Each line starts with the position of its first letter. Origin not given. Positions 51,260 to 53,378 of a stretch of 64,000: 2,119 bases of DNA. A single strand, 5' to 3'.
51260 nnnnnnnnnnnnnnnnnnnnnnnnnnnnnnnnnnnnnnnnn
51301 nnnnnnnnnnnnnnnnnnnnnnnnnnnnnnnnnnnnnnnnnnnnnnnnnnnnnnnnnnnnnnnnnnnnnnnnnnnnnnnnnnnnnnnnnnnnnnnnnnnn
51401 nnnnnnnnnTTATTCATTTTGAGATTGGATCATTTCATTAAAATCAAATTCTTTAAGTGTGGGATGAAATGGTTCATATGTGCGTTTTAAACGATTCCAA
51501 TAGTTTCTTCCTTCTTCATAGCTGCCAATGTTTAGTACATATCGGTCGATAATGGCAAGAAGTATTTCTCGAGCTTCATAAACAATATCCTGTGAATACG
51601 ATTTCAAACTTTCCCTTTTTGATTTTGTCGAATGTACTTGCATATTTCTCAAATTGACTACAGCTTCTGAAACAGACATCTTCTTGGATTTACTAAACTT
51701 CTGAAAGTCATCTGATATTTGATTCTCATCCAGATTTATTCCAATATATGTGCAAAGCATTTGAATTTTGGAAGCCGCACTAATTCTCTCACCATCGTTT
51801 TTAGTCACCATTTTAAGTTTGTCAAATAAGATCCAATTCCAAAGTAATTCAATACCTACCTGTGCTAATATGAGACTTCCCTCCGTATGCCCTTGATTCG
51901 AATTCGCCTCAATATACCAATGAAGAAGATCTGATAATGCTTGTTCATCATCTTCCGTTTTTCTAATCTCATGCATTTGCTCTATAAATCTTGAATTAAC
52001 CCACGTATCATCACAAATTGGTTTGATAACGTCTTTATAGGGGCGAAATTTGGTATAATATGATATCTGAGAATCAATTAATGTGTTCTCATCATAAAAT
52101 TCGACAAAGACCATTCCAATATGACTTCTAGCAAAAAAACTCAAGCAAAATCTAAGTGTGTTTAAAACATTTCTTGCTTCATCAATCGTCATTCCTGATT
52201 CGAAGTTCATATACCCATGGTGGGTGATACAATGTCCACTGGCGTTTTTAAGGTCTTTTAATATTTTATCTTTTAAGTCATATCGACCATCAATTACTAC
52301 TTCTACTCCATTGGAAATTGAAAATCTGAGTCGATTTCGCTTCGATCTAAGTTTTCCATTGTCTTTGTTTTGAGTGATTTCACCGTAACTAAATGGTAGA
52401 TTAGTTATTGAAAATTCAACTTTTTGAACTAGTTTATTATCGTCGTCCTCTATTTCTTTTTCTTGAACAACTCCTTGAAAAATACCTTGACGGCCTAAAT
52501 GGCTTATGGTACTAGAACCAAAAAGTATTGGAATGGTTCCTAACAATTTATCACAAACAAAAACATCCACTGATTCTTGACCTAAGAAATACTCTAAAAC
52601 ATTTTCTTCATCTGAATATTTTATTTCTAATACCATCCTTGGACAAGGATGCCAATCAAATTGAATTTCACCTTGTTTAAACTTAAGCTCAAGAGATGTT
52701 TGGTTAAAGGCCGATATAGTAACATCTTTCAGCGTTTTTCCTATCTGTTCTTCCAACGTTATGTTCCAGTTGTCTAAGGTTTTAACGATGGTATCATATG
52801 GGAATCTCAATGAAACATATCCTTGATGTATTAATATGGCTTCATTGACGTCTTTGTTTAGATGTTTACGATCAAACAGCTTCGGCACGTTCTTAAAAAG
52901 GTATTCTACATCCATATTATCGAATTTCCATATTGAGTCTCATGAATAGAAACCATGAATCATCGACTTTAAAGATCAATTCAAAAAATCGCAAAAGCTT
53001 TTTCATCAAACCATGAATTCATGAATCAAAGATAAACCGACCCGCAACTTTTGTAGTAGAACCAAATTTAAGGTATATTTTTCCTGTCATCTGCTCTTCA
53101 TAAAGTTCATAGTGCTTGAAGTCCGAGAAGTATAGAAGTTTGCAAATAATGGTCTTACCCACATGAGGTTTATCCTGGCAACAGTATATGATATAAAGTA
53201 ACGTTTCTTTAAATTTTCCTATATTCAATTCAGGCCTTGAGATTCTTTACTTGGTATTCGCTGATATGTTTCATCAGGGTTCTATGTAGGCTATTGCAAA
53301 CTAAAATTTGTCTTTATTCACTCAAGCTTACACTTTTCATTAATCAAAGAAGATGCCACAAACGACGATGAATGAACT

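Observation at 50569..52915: Two-gene operon: large HEPN-like (Rx4H) protein coupled to a TIR protein with an unassigned C-terminal domain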

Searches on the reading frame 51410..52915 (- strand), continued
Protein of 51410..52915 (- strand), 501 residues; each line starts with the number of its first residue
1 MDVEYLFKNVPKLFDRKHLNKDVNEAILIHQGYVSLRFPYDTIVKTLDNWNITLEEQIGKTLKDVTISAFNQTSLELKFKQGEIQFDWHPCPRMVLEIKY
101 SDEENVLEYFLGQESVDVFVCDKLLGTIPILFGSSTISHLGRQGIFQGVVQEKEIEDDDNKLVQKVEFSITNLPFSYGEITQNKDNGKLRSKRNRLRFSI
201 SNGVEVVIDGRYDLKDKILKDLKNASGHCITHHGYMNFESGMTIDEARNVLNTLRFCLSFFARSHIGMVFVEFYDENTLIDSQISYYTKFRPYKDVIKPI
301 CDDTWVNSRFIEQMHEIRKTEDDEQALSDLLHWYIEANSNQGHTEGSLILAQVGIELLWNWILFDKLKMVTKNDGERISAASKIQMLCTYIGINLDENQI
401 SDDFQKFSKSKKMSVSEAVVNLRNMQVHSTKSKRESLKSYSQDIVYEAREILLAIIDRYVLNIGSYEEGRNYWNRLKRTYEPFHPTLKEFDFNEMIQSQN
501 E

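Call 101: search_dna_similar(query=window:51410-52915:-, collection=plasmids, mode=protein, max_evalue=0.01, max_rows=20)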
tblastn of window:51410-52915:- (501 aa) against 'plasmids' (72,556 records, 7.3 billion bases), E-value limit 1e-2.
Records with a match: 2; places in all: 2; records where one place covers at least 80% of the query: 0.
Best place of each record, by identity: <60% 2.
By first word of the organism name: Oscillatoria 1; Methylophaga 1.
By predicted mobility (MOB-suite, as given by PLSDB): conjugative 1; non-mobilizable 1.
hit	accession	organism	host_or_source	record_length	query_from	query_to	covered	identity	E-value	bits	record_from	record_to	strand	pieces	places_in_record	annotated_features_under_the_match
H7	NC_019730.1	Oscillatoria nigro-viridis PCC 7112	-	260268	242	466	45%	20.4%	1e-5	56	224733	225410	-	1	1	hypothetical protein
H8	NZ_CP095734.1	Methylophaga pinxianii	pure culture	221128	318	480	33%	26.0%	4e-3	47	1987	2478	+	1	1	hypothetical protein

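Call 102: get_annotated_region(hit=H6, flank=3000)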
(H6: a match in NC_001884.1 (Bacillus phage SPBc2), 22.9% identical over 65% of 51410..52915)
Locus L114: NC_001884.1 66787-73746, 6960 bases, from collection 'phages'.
description: Bacillus phage SPBc2, complete genome.
organism: Bacillus phage SPBc2 (NCBI taxid 2932878)
taxonomy: Viruses; Duplodnaviria; Heunggongvirae; Uroviricota; Caudoviricetes; Spbetavirus; Spbetavirus SPbeta
host: Bacillus subtilis; source: -; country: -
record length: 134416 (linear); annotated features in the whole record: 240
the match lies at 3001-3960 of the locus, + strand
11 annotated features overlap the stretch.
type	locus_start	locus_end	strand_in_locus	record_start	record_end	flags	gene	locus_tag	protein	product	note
CDS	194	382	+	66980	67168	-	yonU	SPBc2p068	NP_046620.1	hypothetical protein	-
stem_loop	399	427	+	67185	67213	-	-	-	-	-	-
CDS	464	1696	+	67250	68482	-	yonV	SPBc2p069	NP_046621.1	hypothetical protein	-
stem_loop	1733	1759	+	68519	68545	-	-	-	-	-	-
CDS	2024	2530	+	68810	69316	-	yonX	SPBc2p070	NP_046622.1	hypothetical protein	-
CDS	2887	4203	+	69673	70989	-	yopA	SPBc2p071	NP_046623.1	hypothetical protein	-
stem_loop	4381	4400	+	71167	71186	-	-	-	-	-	-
CDS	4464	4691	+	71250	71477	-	yopB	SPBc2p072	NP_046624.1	helix-turn-helix transcriptional regulator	-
CDS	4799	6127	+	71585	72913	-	yopC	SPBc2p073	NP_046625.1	RES domain-containing protein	-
CDS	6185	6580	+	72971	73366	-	yopD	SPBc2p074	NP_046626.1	UPF0715 family protein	similar to Bacillus subtilis YwlA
stem_loop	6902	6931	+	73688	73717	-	-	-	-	-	-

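Call 104: search_protein_families(library=phrogs, proteins=[window:51410-52915:-, L114:2887-4200:+], max_evalue=0.001)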
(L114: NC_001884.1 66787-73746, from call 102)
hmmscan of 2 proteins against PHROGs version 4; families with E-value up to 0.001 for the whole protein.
window:51410-52915:- (501 aa): 0 families

L114:2887-4200:+ (438 aa): 0 families

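Call 111: search_protein_families(library=padloc, proteins=[L098:6020-6826:+, L096:3644-4510:+, L109:5334-6140:-, L114:2887-4200:+], max_evalue=0.01)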
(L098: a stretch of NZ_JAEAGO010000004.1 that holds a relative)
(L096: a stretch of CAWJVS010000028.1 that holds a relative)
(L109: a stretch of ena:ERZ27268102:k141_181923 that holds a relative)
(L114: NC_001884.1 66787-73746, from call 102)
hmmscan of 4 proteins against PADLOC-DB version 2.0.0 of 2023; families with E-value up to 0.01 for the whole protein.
L098:6020-6826:+ (268 aa): 1 family
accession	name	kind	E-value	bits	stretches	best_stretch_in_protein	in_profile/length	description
PDLC00733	Effector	-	6.7e-06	23.2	1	57-123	291-357/388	TIR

L096:3644-4510:+ (288 aa): 1 family
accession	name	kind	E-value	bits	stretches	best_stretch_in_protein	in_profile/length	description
PDLC02375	Stk2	-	4.3e-09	33.6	1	19-110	21-119/500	-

L109:5334-6140:- (268 aa): 2 families
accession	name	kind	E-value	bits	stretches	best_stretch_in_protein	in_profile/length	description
PDLC01457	WYL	-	9.3e-15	52.8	1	4-254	28-227/229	"CAS-I,CAS-II,CAS-III,CAS-IV,CAS-V,CAS-VI; associated_signaling"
PDLC01652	WYL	-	5.3e-08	31.3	1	90-259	13-153/162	"CAS-I,CAS-II,CAS-III,CAS-IV,CAS-V,CAS-VI; associated_signaling"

L114:2887-4200:+ (438 aa): 0 families

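Call 112: search_protein_families(library=ncbifam, proteins=[L098:6020-6826:+, L096:3644-4510:+, L114:2887-4200:+], max_evalue=0.01)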
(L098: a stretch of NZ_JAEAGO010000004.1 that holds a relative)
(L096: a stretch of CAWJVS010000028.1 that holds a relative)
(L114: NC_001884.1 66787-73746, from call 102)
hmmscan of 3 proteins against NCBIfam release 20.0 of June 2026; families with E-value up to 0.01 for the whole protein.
L098:6020-6826:+ (268 aa): 0 families

L096:3644-4510:+ (288 aa): 0 families

L114:2887-4200:+ (438 aa): 0 families

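Call 114: search_solved_structures(query=L098:6020-6826:+, max_evalue=1, show_alignments=1)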
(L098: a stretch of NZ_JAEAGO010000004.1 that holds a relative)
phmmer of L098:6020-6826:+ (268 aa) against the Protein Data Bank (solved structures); distinct sequences matched with E-value up to 1: 2.
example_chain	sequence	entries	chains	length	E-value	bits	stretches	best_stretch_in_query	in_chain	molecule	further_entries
3ju3_A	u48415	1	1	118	0.3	13.7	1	181-259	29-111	Probable 2-oxoacid ferredoxin oxidoreductase, alpha chain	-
5c3l_B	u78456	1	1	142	0.45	13.1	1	146-227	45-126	Nucleoporin Nup58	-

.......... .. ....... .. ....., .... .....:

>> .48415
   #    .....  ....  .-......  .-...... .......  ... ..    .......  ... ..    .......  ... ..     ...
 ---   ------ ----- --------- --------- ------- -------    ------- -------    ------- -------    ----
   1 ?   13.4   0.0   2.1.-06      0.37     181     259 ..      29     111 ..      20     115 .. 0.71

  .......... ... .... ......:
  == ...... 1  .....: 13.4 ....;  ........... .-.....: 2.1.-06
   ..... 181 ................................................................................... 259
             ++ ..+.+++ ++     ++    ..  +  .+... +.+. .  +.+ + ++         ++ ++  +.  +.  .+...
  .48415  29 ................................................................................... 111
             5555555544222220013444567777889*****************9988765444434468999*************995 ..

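Call 117: find_related_loci(query=A3, collection=viral_contigs, flank=4000)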
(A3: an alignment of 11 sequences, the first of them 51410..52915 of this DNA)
Query A3 (501 aa) in viral_contigs; peptide patterns used: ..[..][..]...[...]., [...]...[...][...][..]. (x = any residue, [..] = any of these).
48 stretches matched a pattern, but none encodes a relative of the query by tblastn (E <= 1e-3).

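Call 119: find_related_loci(query=A5, collection=viral_contigs, flank=4000)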
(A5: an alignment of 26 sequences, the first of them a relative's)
Query A5 (460 aa) in viral_contigs; peptide patterns used: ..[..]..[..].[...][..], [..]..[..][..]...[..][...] (x = any residue, [..] = any of these).
112 stretches matched a pattern, but none encodes a relative of the query by tblastn (E <= 1e-3).

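Call 120: search_dna_similar(query=P0140, collection=plasmids, mode=protein, max_evalue=0.00001, max_rows=25)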
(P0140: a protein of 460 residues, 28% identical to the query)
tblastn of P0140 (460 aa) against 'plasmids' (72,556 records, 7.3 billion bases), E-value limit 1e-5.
Records with a match: 5; places in all: 5; records where one place covers at least 80% of the query: 4.
Best place of each record, by identity: <60% 5.
By first word of the organism name: Methylophaga 1; Crinalium 1; Planktothrix 1; Nostoc 1; Oscillatoria 1.
By predicted mobility (MOB-suite, as given by PLSDB): non-mobilizable 3; mobilizable 1; conjugative 1.
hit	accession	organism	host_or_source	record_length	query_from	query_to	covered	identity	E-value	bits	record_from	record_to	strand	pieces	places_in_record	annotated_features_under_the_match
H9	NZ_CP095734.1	Methylophaga pinxianii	pure culture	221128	21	454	94%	24.2%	2e-22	108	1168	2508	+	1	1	hypothetical protein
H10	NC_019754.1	Crinalium epipsammum PCC 9333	-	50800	25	425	81%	27.4%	4e-19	121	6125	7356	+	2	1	hypothetical protein (x2)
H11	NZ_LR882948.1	Planktothrix agardhii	-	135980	13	430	91%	24.0%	4e-21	104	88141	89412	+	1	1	hypothetical protein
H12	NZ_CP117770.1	Nostoc sp. UHCC 0926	whole organism,lichen surface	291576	13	407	86%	25.3%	1e-21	105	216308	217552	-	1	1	hypothetical protein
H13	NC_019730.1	Oscillatoria nigro-viridis PCC 7112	-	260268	162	430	58%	27.3%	5e-29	128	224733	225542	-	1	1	hypothetical protein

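Call 121: get_annotated_region(hit=H9, flank=3000)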
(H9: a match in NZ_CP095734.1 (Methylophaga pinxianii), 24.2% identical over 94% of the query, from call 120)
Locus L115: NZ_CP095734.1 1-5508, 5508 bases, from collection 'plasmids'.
description: Methylophaga pinxianii strain TMB1265 plasmid pWTT2411, complete sequence
organism: Methylophaga pinxianii (NCBI taxid 2881052)
taxonomy: Bacteria; Pseudomonadota; Gammaproteobacteria; Thiotrichales; Piscirickettsiaceae; Methylophaga; Methylophaga pinxianii
host: -; source: pure culture; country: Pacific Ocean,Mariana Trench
typing (MOB-suite, as given by PLSDB): non-mobilizable
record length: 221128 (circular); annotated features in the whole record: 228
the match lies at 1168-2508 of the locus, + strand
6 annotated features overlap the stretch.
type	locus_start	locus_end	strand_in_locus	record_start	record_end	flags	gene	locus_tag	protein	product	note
CDS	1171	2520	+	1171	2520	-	-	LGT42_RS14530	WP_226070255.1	hypothetical protein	-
CDS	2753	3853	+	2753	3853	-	-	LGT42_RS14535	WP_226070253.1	tyrosine-type recombinase/integrase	GO:0015074 - DNA integration [Evidence IEA]; GO:0006310 - DNA recombination [Evidence IEA]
CDS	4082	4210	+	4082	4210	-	-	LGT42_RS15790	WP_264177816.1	hypothetical protein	-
CDS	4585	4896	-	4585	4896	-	-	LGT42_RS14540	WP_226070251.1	helix-turn-helix domain-containing protein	-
CDS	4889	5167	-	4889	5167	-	-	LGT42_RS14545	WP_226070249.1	IS3 family transposase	-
CDS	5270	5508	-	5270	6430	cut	-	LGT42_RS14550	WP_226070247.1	IS30 family transposase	-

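Call 122: get_annotated_region(hit=H11, flank=3000)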
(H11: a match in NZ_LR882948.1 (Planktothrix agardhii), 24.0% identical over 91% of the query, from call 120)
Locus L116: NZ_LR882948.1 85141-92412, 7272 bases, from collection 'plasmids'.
description: Planktothrix agardhii strain No.365 plasmid p4
organism: Planktothrix agardhii (NCBI taxid 1160)
taxonomy: Bacteria; Cyanobacteriota; Cyanophyceae; Oscillatoriales; Microcoleaceae; Planktothrix; Planktothrix agardhii
host: -; source: -; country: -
typing (MOB-suite, as given by PLSDB): non-mobilizable
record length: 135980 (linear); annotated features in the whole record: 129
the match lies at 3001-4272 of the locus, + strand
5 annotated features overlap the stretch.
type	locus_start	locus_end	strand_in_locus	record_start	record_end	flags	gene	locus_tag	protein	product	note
CDS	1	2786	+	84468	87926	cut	-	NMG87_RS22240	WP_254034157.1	DNA methyltransferase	GO:0006306 - DNA methylation [Evidence IEA]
CDS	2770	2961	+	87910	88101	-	-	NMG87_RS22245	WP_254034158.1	hypothetical protein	-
CDS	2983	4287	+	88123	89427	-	-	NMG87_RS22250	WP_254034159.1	hypothetical protein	-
CDS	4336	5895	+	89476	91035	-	-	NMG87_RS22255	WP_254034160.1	sigma-70 family RNA polymerase sigma factor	GO:0006352 - DNA-templated transcription initiation [Evidence IEA]; GO:0006355 - regulation of DNA-templated ...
CDS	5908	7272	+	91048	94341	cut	-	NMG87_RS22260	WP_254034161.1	SNF2-related protein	-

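Call 123: get_annotated_region(hit=H12, flank=3000)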
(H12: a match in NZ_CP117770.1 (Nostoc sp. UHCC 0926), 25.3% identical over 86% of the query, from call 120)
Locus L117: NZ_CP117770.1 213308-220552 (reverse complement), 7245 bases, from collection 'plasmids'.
description: Nostoc sp. UHCC 0926 plasmid pn2, complete sequence
organism: Nostoc sp. UHCC 0926 (NCBI taxid 3025190)
taxonomy: Bacteria; Cyanobacteriota; Cyanophyceae; Nostocales; Nostocaceae; Nostoc; Nostoc sp. UHCC 0926
host: -; source: whole organism,lichen surface; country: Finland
typing (MOB-suite, as given by PLSDB): non-mobilizable; replicon rep_cluster_1678; mating-pair formation MPF_T
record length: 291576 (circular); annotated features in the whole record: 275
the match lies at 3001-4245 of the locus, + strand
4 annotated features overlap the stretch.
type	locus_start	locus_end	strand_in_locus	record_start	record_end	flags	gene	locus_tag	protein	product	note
CDS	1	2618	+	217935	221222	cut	-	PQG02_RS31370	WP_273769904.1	TaqI-like C-terminal specificity domain-containing protein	-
CDS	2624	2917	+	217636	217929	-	-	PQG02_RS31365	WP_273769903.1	hypothetical protein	-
CDS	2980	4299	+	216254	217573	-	-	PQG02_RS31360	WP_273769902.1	hypothetical protein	-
CDS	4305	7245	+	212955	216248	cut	-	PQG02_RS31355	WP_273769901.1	helicase-related protein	-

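Call 124: get_annotated_region(hit=H13, flank=3000)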
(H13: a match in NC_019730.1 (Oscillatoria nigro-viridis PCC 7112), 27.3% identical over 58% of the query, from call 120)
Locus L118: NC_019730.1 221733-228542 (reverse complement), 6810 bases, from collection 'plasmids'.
description: Oscillatoria nigro-viridis PCC 7112 plasmid pOSC7112.02, complete sequence
organism: Oscillatoria nigro-viridis PCC 7112 (NCBI taxid 179408)
taxonomy: Bacteria; Cyanobacteriota; Cyanophyceae; Oscillatoriales; Oscillatoriaceae; Oscillatoria; Oscillatoria nigro-viridis; Oscillatoria nigro-viridis PCC 7112
host: -; source: -; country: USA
typing (MOB-suite, as given by PLSDB): conjugative; replicon rep_cluster_309; relaxase MOBP; mating-pair formation MPF_T
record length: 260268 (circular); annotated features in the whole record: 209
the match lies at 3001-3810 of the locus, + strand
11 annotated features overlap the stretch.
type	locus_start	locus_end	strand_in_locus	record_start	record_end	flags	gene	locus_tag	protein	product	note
CDS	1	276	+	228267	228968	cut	-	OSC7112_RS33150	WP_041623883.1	site-specific integrase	GO:0015074 - DNA integration [Evidence IEA]; GO:0006310 - DNA recombination [Evidence IEA]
CDS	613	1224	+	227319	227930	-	-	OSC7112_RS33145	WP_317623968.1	hypothetical protein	-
CDS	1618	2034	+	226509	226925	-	-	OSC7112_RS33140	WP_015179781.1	hypothetical protein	-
CDS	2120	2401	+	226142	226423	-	-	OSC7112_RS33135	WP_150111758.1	hypothetical protein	-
CDS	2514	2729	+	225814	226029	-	-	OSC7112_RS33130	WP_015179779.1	hypothetical protein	-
CDS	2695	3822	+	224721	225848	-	-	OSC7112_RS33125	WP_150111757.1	hypothetical protein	-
CDS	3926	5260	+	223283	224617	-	-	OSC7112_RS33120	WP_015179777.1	serine/threonine-protein kinase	GO:0006468 - protein phosphorylation [Evidence IEA]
CDS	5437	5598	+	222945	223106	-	-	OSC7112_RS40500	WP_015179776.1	hypothetical protein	-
CDS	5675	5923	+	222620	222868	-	-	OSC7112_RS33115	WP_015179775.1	hypothetical protein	-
CDS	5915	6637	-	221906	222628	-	-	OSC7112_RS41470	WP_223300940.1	ISL3 family transposase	-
CDS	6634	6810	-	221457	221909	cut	-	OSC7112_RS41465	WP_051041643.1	transposase family protein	-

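Call 125: search_protein_families(library=pfam, proteins=[L098:6020-6826:+, L098:6843-7496:+], max_evalue=10)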
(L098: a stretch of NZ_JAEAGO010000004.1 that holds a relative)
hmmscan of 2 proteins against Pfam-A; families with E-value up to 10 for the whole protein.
L098:6020-6826:+ (268 aa): 3 families
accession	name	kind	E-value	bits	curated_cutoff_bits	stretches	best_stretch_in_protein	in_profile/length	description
PF10137.14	CAP12-PCTIR_TIR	-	0.017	15.6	24.7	1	70-116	70-113/119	CAP12/Pycsar effector protein, TIR domain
PF05014.21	Nuc_deoxyrib_tr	-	0.057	14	28.8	1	58-108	51-103/117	Nucleoside 2-deoxyribosyltransferase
PF09388.15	SpoOE-like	-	0.074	13.5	23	1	180-196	1-17/42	Spo0E like sporulation regulatory protein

L098:6843-7496:+ (217 aa): 1 family
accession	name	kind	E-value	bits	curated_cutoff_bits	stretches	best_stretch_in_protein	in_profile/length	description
PF17670.6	DUF5530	-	0.16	12.2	25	0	64-107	37-81/141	Family of unknown function (DUF5530)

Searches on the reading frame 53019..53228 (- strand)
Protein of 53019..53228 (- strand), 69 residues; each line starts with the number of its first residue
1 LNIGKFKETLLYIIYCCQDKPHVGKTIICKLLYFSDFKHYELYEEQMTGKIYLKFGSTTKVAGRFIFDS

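Call 3: search_protein_families(library=pfam, proteins=[window:53019-53228:-], max_evalue=0.1)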
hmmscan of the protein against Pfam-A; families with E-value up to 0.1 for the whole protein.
window:53019-53228:- (69 aa): 1 family
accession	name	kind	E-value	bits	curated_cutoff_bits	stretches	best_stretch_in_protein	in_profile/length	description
PF13274.11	SocA_Panacea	-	0.0012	20.2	25.7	1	29-53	2-26/113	Antitoxin SocA-like, Panacea domain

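Call 4: search_protein_families(library=padloc, proteins=[window:53019-53228:-], max_evalue=0.1)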
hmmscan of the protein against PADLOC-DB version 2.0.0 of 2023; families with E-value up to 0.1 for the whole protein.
window:53019-53228:- (69 aa): 0 families
